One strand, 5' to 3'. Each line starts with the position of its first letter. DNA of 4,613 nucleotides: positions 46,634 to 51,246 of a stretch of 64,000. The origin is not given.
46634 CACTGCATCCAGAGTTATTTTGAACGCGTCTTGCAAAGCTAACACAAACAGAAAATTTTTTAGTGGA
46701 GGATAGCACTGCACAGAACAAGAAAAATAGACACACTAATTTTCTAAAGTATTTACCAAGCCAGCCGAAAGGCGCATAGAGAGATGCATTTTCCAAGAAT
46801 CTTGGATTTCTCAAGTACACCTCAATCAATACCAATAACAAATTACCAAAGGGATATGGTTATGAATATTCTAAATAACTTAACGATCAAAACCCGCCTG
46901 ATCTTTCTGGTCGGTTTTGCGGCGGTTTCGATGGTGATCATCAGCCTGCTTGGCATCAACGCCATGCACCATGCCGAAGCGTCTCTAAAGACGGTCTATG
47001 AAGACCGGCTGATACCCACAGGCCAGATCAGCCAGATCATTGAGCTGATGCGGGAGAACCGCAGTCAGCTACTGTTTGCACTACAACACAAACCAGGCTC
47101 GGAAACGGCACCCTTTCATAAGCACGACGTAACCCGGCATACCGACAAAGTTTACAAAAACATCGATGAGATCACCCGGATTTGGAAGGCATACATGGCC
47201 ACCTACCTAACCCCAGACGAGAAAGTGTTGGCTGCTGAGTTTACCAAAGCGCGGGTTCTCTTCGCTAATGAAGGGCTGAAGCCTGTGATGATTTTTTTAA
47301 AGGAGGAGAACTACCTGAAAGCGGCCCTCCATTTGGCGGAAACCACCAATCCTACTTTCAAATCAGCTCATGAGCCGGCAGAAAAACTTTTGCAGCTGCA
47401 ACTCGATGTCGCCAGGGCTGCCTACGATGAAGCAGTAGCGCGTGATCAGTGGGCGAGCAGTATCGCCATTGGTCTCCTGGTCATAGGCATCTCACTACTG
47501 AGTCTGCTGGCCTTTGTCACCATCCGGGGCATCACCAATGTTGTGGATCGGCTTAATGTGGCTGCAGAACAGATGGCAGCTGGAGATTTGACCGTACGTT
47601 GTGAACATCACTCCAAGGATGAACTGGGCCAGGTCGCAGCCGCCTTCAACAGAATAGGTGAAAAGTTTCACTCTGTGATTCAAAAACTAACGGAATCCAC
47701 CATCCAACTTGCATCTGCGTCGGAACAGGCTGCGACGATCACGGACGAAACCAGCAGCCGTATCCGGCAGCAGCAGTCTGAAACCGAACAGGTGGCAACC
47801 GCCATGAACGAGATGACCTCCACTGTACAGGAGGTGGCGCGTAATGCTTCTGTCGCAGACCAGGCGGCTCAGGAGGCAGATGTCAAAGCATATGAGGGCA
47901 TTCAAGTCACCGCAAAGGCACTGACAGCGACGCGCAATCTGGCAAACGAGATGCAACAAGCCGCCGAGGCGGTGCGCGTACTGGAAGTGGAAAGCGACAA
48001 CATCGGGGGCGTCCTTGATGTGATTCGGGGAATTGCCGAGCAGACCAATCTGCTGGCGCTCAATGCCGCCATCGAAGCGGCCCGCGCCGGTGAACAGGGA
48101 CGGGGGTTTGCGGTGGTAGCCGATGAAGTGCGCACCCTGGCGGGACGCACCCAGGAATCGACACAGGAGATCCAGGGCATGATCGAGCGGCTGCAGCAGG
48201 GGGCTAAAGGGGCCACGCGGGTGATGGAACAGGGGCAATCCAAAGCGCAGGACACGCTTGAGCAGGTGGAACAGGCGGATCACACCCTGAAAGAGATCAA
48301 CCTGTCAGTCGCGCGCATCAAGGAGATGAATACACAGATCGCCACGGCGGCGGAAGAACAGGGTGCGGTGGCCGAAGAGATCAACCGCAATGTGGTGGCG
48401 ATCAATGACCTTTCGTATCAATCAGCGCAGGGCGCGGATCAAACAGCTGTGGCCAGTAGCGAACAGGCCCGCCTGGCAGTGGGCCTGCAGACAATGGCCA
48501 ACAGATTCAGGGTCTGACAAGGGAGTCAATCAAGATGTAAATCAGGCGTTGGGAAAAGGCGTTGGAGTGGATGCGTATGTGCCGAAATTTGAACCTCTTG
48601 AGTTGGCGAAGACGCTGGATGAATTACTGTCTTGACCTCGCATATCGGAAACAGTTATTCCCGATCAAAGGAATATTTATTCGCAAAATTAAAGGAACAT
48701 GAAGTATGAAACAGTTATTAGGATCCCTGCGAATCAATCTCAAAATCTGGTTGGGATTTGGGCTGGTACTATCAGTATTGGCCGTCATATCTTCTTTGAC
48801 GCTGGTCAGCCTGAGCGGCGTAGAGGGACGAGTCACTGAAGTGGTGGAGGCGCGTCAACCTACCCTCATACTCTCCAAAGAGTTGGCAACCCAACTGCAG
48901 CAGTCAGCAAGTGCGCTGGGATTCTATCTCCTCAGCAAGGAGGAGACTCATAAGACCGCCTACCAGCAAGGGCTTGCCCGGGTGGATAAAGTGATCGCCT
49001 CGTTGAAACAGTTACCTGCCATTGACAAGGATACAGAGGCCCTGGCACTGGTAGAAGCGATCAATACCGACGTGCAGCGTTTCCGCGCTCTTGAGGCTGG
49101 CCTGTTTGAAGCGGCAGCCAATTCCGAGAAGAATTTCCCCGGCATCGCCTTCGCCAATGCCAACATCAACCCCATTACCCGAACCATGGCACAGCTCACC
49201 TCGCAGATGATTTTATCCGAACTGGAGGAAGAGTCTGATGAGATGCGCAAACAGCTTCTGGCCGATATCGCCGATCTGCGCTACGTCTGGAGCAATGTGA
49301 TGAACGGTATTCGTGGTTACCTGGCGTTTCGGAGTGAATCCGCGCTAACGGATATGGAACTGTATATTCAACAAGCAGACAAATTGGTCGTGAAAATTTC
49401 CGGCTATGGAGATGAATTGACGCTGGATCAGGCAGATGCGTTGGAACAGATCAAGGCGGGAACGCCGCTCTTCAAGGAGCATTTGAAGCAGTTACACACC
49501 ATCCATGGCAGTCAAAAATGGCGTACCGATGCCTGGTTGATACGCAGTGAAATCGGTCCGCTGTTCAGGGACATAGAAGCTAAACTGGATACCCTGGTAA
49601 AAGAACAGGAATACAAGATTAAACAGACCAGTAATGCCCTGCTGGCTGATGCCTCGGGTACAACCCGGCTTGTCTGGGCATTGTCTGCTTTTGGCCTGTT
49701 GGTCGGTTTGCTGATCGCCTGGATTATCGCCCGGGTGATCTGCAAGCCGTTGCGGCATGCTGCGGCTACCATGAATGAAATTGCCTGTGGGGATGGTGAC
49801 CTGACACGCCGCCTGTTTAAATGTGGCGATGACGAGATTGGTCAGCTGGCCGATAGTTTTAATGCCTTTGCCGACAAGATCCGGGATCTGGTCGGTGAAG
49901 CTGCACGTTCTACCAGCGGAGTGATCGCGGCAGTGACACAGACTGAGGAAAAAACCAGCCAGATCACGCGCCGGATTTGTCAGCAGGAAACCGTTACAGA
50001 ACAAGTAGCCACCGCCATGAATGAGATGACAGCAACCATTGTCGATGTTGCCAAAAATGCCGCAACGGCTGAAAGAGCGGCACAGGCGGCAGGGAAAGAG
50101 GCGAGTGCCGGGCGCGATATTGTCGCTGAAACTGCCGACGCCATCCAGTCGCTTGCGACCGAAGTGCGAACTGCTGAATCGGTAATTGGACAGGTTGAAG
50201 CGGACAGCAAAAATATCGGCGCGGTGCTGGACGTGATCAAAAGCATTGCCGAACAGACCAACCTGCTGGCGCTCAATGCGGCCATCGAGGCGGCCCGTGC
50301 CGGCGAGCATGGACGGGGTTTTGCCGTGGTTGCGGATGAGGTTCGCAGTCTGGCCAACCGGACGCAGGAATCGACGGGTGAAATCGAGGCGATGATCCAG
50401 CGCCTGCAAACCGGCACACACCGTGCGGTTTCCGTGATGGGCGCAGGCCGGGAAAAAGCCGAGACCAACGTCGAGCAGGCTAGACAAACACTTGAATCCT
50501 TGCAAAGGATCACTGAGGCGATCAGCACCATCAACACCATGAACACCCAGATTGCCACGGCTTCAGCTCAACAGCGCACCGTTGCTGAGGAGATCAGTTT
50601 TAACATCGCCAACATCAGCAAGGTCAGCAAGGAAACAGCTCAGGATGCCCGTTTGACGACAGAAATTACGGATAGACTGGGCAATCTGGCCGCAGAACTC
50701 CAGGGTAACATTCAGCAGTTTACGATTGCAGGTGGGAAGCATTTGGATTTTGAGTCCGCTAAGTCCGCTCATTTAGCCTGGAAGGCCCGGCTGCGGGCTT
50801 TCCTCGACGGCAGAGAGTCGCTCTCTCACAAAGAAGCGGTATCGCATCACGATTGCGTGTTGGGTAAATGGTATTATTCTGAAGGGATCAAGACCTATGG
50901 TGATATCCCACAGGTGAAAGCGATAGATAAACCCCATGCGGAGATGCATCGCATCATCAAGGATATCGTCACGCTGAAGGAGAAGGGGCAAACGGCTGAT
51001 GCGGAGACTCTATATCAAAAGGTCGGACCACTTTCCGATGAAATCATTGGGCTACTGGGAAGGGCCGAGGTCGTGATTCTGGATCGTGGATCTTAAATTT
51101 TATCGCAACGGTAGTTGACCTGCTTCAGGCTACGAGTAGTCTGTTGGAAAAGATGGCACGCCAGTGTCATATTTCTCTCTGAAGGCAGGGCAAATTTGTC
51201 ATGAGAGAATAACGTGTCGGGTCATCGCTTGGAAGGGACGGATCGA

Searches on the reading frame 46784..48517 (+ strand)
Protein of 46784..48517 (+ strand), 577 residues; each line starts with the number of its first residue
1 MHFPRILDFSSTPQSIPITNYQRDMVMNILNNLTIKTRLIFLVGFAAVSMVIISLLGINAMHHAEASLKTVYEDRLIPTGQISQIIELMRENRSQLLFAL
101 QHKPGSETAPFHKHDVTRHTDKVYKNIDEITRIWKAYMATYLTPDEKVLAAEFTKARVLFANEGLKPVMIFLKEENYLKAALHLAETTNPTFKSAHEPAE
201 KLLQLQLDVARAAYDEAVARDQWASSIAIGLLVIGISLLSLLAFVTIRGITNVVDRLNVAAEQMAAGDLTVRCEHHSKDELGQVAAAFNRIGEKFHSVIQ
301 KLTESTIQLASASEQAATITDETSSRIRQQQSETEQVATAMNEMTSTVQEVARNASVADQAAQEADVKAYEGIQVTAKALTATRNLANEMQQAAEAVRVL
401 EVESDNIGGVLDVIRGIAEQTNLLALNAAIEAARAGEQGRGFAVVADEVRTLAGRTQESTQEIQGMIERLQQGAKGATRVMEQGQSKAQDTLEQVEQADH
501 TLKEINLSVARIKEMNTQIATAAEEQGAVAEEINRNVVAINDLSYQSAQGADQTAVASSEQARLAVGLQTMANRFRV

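Call 47: search_protein_families(library=pfam, proteins=[window:46784-48517:+])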
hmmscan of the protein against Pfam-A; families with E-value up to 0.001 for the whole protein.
window:46784-48517:+ (577 aa): 4 families
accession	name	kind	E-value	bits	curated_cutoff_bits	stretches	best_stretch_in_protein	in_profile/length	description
PF00015.26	MCPsignal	-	6.3e-46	156.8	34.6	1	383-543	11-171/172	Methyl-accepting chemotaxis protein (MCP) signalling domain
PF12729.13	4HB_MCP_1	-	1.2e-29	103.6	27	1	32-218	1-178/181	Four helix bundle sensory module for signal transduction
PF02203.21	TarH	-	5.3e-28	98.5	25.2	1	30-210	2-177/177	Tar ligand binding domain homologue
PF00672.30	HAMP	-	4.2e-09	37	25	1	248-291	4-47/53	HAMP domain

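Call 66: find_homologous_proteins(query=window:46784-48517:+, max_evalue=1e-100)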
Query window:46784-48517:+ (577 aa): 253 proteins with E <= 1e-100 among 8000 candidates; the best 120 are listed.
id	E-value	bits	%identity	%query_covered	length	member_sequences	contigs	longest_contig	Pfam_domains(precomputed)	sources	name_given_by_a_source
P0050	0.0e+0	1208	100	100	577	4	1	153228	PF00015.27,PF00672.31,PF12729.14,PF02203.22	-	-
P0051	0.0e+0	1029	90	95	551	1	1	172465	PF00015.27,PF00672.31,PF12729.14,PF02203.22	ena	-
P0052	2.3e-296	1002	87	95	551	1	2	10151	PF00015.27,PF00672.31,PF12729.14,PF02203.22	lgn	-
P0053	3.5e-266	902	79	95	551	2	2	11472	PF00015.27,PF00672.31,PF12729.14,PF02203.22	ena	-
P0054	9.1e-265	897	79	95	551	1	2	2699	PF00015.27,PF00672.31,PF12729.14,PF02203.22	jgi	-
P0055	4.4e-225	767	68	95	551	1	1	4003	PF00015.27,PF00672.31,PF12729.14,PF02203.22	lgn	-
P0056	2.5e-223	761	68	95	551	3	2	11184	PF00015.27,PF00672.31,PF12729.14,PF02203.22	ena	-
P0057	7.7e-223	759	68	95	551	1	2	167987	PF00015.27,PF00672.31,PF12729.14,PF02203.22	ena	-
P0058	5.9e-219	746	67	95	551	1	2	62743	PF00015.27,PF00672.31,PF12729.14,PF02203.22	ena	-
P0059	6.7e-219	746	68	95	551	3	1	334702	PF00015.27,PF00672.31,PF12729.14,PF02203.22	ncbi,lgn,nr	ncbi:MAG: methyl-accepting chemotaxis protein [Candidatus Thiodiazotropha sp. (ex Codakia rugifera)]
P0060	1.7e-218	745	67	95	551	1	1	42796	PF00015.27,PF00672.31,PF12729.14,PF02203.22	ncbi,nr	ncbi:MAG: methyl-accepting chemotaxis protein [Candidatus Thiodiazotropha lotti]|nr:methyl-accepting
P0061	4.9e-218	743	68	95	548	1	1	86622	PF00015.27,PF00672.31,PF12729.14,PF02203.22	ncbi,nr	ncbi:MAG: methyl-accepting chemotaxis protein [Chromatiales bacterium]|nr:methyl-accepting chemotaxi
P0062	1.9e-217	741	67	95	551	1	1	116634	PF00015.27,PF00672.31,PF12729.14,PF02203.22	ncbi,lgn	ncbi:MAG: methyl-accepting chemotaxis protein [Candidatus Thiodiazotropha sp.]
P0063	3.3e-216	737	66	95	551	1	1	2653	PF00015.27,PF00672.31,PF12729.14,PF02203.22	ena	-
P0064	4.0e-214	730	66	95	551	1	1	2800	PF00015.27,PF00672.31,PF12729.14,PF02203.22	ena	-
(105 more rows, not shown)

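Call 67: find_encoding_contigs(protein=P0051, flank=4000, max_places=3)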
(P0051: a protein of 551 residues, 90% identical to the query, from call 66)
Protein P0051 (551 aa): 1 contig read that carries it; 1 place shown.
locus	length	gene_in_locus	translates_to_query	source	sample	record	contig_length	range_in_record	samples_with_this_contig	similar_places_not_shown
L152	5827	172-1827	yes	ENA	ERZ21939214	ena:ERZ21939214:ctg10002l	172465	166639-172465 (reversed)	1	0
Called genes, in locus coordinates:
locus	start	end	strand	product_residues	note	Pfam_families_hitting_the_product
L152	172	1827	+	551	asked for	PF02203:TarH, PF12729:4HB_MCP_1, PF00672:HAMP, PF00015:MCPsignal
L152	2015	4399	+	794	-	PF00672:HAMP, PF00015:MCPsignal, PF13682:CZB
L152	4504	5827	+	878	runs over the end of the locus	PF11845:Tll0287-like, PF13185:GAF_2, PF00990:GGDEF, PF00563:EAL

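Call 68: find_encoding_contigs(protein=P0052, flank=4000, max_places=3)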
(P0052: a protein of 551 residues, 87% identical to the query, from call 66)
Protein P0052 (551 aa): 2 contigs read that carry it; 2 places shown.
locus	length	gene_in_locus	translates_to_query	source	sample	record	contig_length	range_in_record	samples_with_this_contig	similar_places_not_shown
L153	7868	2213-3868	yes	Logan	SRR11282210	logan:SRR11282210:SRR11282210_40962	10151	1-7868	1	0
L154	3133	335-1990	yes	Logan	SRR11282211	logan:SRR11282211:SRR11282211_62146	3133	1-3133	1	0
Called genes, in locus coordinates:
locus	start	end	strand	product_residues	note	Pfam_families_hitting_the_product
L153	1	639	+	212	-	?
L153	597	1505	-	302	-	PF00892:EamA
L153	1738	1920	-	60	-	-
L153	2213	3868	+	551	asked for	PF02203:TarH, PF12729:4HB_MCP_1, PF00672:HAMP, PF00015:MCPsignal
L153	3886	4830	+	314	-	PF01584:CheW, PF00072:Response_reg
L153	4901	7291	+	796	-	PF00672:HAMP, PF00015:MCPsignal, PF13682:CZB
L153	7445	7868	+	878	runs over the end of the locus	PF11845:Tll0287-like, PF13185:GAF_2, PF01590:GAF (weak), PF00990:GGDEF, PF00563:EAL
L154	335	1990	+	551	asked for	PF02203:TarH, PF12729:4HB_MCP_1, PF00672:HAMP, PF00015:MCPsignal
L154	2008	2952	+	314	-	PF01584:CheW, PF00072:Response_reg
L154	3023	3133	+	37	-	?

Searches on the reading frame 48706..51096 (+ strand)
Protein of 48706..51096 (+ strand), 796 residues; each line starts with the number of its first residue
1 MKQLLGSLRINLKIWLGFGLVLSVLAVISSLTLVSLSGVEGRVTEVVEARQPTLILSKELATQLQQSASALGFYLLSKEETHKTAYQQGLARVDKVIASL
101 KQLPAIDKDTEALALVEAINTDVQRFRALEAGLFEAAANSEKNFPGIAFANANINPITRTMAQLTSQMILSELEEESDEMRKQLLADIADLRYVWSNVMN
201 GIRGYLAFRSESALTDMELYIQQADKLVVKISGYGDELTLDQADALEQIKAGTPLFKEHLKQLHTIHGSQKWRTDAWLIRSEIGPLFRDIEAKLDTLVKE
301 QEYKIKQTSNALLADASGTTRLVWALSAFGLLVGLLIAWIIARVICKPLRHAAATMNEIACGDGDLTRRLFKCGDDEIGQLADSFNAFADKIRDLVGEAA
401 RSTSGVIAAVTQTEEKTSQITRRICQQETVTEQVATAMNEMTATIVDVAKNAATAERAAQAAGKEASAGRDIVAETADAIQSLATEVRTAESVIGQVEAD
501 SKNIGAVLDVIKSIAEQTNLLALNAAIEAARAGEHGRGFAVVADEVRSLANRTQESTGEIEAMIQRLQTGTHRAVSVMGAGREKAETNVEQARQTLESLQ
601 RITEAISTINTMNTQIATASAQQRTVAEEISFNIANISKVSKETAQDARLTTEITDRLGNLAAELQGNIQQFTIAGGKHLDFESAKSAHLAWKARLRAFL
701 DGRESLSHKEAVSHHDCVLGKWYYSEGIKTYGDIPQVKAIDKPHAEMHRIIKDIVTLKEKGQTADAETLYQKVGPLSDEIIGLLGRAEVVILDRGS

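Call 47: search_protein_families(library=pfam, proteins=[window:48706-51096:+])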
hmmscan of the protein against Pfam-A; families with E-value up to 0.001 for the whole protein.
window:48706-51096:+ (796 aa): 4 families
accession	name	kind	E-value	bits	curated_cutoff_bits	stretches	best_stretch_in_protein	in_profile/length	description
PF00015.26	MCPsignal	-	1.5e-45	155.6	34.6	1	458-640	3-171/172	Methyl-accepting chemotaxis protein (MCP) signalling domain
PF13682.11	CZB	-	7.7e-15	55.5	29.4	1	689-755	1-64/64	Chemoreceptor zinc-binding domain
PF00672.30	HAMP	-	3.5e-12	46.9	25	1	341-394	2-53/53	HAMP domain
PF05227.19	CHASE3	-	0.00038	20.8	28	1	46-133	4-89/138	CHASE3 domain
